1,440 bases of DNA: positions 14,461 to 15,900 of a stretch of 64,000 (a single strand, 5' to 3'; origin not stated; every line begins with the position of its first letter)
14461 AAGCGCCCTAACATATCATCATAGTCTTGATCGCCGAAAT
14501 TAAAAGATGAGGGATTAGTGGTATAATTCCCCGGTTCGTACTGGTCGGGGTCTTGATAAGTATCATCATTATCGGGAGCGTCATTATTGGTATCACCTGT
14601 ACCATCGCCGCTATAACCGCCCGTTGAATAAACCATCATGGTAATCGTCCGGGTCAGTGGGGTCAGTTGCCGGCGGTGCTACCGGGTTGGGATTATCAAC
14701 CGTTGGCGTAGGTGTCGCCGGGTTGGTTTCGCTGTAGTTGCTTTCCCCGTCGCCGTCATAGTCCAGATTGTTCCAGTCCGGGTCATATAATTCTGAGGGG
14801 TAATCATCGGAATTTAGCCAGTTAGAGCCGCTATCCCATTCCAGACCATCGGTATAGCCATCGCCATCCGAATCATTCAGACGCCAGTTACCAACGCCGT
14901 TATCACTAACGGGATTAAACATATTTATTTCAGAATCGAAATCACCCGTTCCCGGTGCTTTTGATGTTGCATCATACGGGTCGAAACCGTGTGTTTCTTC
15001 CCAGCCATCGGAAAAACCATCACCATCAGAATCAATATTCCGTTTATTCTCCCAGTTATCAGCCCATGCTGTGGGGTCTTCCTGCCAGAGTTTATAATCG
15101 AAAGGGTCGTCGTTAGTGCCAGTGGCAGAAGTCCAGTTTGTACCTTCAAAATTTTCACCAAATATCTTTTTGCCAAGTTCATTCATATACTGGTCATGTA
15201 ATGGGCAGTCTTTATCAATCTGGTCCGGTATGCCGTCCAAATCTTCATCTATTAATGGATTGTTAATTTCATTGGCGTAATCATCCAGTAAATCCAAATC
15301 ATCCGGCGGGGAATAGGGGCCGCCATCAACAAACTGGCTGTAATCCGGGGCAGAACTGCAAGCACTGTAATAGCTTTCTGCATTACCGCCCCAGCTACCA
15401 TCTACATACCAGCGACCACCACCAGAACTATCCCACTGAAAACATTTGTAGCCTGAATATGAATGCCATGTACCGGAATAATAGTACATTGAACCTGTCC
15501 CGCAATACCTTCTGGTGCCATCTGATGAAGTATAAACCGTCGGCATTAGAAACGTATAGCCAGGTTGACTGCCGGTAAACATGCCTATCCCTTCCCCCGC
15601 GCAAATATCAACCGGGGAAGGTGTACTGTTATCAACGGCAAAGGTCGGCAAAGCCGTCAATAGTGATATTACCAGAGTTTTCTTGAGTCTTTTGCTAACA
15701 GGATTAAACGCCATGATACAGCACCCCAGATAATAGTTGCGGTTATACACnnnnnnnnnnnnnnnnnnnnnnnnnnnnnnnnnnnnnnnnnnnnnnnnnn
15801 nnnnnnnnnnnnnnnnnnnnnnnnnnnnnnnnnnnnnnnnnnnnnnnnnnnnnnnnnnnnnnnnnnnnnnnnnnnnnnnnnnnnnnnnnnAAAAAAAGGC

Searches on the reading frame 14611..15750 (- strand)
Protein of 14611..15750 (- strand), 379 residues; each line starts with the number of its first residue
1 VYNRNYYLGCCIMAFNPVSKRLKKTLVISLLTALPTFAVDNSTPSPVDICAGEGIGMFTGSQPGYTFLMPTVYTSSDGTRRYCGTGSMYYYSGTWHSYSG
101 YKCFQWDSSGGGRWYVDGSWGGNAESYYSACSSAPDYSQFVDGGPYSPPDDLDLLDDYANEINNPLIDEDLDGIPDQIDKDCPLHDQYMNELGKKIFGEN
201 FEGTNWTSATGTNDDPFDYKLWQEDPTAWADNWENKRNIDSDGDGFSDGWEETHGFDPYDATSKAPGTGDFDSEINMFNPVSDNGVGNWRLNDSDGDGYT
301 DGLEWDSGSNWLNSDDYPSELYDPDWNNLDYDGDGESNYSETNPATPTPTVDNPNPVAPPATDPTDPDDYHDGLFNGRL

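Call 30: search_protein_families(library=pfam, proteins=[window:14611-15750:-], max_evalue=0.001)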
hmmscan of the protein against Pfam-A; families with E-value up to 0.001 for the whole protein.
window:14611-15750:- (379 aa): 1 family
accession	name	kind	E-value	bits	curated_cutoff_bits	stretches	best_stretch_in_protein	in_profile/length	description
PF18884.5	TSP3_bac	-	2e-07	31.2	25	1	240-261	1-22/22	Bacterial TSP3 repeat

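Call 73: search_protein_families(library=padloc, proteins=[window:14611-15750:-], max_evalue=0.00001)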
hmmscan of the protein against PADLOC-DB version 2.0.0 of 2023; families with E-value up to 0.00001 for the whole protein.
window:14611-15750:- (379 aa): 0 families
